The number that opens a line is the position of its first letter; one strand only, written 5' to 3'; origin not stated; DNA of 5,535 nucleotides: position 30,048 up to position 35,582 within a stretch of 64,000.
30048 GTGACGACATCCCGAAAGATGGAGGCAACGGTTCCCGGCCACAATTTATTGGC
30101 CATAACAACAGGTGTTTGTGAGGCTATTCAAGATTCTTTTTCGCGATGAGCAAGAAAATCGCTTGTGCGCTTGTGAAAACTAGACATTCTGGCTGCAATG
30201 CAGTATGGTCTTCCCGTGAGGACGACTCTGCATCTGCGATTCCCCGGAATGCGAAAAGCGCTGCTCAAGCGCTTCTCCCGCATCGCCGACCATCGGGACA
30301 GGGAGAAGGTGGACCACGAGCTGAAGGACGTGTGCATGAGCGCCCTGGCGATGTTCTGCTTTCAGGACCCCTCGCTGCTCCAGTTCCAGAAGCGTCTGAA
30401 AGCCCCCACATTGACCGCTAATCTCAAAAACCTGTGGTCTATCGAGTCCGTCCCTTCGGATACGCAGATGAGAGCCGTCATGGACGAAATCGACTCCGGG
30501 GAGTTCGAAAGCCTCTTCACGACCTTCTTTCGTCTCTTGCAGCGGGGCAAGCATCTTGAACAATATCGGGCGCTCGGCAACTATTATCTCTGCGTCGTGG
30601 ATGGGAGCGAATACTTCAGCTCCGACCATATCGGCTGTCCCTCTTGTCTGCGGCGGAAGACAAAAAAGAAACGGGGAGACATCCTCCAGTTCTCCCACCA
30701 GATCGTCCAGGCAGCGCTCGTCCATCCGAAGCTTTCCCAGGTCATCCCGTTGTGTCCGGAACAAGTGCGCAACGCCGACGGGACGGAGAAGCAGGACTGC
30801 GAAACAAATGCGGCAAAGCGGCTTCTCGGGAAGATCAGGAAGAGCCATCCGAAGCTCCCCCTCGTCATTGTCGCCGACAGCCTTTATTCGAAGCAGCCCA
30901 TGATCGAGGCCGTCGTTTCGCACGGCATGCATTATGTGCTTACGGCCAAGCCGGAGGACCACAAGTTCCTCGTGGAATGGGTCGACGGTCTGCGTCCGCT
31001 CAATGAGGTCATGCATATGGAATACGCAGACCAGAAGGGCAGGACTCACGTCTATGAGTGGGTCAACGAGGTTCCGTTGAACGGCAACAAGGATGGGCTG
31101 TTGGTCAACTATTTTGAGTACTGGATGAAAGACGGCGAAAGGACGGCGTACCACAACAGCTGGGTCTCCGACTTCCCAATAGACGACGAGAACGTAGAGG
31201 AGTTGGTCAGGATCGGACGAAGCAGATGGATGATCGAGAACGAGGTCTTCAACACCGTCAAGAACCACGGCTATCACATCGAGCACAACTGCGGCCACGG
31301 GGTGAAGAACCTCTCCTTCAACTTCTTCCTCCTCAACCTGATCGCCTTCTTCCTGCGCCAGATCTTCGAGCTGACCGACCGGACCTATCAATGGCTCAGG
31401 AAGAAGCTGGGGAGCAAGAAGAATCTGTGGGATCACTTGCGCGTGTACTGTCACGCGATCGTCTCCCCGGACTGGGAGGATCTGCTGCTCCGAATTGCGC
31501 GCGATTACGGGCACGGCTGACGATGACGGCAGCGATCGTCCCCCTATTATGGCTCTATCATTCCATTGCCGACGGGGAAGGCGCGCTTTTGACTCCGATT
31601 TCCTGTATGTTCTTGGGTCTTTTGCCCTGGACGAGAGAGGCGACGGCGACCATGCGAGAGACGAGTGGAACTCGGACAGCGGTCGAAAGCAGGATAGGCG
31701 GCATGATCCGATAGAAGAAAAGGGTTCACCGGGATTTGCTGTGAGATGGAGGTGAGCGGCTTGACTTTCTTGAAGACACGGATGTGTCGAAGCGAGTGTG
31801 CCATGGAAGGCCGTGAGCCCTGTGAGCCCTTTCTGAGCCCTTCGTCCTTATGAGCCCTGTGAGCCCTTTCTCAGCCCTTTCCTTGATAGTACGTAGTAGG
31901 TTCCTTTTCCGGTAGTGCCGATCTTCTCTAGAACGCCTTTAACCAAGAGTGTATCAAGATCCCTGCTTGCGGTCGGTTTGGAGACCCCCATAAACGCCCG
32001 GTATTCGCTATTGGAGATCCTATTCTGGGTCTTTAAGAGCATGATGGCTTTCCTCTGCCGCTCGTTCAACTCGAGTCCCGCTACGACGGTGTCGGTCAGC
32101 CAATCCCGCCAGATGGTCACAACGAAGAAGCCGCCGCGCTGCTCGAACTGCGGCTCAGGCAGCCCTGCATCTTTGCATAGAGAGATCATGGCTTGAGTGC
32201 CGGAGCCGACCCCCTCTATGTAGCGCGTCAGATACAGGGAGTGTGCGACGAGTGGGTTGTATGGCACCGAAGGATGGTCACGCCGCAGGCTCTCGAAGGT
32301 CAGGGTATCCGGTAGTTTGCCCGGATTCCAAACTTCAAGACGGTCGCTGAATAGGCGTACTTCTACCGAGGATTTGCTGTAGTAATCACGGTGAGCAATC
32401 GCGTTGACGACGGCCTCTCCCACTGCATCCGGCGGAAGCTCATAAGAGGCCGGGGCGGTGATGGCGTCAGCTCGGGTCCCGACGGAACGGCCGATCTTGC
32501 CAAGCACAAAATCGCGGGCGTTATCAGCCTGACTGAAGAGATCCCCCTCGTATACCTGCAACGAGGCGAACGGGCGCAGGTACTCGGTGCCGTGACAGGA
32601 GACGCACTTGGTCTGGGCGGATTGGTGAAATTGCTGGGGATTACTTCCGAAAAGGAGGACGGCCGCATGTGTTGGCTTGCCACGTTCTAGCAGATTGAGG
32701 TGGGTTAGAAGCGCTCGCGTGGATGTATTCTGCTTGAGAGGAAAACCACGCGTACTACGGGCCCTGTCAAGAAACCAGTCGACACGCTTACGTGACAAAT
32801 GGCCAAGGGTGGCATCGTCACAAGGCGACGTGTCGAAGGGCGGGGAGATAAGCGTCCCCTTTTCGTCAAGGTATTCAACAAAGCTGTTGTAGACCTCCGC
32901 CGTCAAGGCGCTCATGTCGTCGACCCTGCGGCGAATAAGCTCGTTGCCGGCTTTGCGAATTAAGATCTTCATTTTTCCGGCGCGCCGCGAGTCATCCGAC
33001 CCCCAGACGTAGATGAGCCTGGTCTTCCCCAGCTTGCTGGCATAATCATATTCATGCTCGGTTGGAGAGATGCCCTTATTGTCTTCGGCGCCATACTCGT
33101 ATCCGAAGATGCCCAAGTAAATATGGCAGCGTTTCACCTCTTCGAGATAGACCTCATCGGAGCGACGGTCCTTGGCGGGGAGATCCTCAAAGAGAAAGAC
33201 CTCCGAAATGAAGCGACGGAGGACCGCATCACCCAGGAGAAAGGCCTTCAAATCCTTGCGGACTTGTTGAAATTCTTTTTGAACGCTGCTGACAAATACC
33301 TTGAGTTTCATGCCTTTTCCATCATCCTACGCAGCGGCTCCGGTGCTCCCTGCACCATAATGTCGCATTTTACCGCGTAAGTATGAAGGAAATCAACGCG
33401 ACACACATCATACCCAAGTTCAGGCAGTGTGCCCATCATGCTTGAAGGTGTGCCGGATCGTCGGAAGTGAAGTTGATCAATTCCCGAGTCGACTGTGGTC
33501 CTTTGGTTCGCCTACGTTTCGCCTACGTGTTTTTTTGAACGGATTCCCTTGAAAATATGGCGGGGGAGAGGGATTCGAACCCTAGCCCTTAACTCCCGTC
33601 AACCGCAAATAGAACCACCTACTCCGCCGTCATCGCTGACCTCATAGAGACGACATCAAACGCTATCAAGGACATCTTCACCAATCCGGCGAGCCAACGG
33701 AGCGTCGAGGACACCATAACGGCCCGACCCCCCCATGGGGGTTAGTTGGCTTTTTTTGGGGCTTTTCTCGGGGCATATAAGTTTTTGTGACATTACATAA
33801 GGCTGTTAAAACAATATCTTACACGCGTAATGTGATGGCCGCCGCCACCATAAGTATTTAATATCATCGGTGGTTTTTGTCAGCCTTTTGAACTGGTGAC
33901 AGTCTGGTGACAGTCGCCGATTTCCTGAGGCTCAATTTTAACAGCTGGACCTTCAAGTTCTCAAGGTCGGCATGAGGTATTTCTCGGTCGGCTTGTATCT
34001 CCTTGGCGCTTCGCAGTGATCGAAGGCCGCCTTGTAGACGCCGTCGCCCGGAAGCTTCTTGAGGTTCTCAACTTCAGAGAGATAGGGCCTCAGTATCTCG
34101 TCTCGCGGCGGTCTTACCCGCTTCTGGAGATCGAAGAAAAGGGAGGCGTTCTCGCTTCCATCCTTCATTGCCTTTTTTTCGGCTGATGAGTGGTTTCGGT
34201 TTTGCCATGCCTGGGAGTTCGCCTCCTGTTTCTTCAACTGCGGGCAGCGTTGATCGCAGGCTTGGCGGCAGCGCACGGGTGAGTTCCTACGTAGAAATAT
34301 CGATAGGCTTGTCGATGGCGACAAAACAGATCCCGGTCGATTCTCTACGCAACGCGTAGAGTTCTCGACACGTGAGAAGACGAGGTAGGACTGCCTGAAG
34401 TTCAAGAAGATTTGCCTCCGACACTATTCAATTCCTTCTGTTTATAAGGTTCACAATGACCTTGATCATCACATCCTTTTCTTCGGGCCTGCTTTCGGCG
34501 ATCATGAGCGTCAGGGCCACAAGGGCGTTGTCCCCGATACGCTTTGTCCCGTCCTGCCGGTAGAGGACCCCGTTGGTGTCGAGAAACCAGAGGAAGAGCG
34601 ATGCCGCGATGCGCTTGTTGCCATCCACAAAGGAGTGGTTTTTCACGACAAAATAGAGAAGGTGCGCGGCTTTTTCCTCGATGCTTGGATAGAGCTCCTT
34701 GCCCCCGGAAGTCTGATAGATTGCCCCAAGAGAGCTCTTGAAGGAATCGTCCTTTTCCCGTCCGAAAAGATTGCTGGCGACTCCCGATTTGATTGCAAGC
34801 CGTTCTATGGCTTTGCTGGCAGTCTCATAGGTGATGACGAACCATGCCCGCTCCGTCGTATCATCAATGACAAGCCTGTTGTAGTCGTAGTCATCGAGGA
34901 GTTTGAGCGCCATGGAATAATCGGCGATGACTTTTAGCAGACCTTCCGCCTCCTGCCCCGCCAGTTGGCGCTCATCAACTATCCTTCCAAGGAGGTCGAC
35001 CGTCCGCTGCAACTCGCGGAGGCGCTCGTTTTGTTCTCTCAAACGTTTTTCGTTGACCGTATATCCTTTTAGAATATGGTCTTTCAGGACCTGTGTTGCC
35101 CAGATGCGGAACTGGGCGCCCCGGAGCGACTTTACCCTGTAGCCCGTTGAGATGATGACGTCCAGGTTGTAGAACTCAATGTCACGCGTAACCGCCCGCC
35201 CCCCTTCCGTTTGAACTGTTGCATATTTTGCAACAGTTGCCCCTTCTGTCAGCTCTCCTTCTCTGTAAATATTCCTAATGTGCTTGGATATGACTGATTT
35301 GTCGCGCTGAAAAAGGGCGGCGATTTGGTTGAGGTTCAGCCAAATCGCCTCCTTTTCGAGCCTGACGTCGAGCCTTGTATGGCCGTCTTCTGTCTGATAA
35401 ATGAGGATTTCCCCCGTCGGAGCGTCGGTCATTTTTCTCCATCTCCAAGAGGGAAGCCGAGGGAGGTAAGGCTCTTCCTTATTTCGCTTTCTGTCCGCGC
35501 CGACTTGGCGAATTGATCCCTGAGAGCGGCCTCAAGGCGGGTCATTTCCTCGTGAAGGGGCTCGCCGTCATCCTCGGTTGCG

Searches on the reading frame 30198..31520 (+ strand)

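Call 29: search_protein_families(library=pfam, proteins=[window:30198-31520:+], max_evalue=0.00001)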
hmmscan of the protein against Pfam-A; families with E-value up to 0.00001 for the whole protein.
window:30198-31520:+ (440 aa): 2 families
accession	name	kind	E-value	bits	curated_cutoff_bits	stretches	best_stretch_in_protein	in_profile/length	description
PF01609.27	DDE_Tnp_1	-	1.2e-08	35.3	23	1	190-383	49-198/200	Transposase DDE domain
PF13808.11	DDE_Tnp_1_assoc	-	1.7e-08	34.8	32.3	1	24-110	2-87/88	DDE_Tnp_1-associated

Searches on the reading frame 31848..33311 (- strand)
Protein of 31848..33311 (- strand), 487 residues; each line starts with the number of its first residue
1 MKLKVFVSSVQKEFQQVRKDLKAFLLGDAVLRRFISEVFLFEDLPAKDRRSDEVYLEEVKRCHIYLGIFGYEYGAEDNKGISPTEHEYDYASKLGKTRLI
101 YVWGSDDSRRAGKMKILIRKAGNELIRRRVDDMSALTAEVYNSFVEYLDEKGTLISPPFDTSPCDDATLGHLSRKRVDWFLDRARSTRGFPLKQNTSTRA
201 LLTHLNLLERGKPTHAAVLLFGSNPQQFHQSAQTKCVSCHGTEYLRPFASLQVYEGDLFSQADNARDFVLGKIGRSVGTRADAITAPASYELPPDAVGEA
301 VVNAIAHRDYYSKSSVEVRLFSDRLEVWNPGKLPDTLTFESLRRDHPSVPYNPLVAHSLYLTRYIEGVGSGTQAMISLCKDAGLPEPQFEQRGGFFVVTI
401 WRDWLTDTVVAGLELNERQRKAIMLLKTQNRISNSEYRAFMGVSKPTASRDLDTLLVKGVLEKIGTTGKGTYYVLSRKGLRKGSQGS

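Call 29: search_protein_families(library=pfam, proteins=[window:31848-33311:-], max_evalue=0.00001)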
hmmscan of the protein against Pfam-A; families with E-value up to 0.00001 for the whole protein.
window:31848-33311:- (487 aa): 2 families
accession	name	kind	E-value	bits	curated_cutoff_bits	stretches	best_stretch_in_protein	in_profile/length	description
PF13749.12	HATPase_c_4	-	6.9e-23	80.9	26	1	314-400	2-89/89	Putative ATP-dependent DNA helicase recG C-terminal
PF13271.11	DUF4062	-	3.8e-20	72.3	24.7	1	4-91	1-82/82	Domain of unknown function (DUF4062)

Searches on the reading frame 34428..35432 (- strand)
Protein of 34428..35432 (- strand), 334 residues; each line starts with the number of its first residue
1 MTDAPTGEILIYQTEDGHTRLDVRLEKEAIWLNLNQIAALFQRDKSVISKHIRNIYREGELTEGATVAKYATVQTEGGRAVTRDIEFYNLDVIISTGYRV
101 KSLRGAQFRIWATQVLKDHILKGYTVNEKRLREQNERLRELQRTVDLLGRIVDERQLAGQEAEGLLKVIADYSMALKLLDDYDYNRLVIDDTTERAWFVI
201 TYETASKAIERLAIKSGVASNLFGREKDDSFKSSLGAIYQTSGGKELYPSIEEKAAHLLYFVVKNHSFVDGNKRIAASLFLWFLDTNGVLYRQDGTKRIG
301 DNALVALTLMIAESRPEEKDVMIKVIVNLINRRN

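Call 29: search_protein_families(library=pfam, proteins=[window:34428-35432:-], max_evalue=0.00001)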
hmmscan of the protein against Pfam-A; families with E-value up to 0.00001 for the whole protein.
window:34428-35432:- (334 aa): 2 families
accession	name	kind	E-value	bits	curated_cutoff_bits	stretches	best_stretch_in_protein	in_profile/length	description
PF13310.11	Virulence_RhuM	-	8.5e-26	91.2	33.7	1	65-207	1-137/252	Virulence protein RhuM family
PF02661.23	Fic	-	1.2e-11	45.7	24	1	223-284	19-93/93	Fic/DOC family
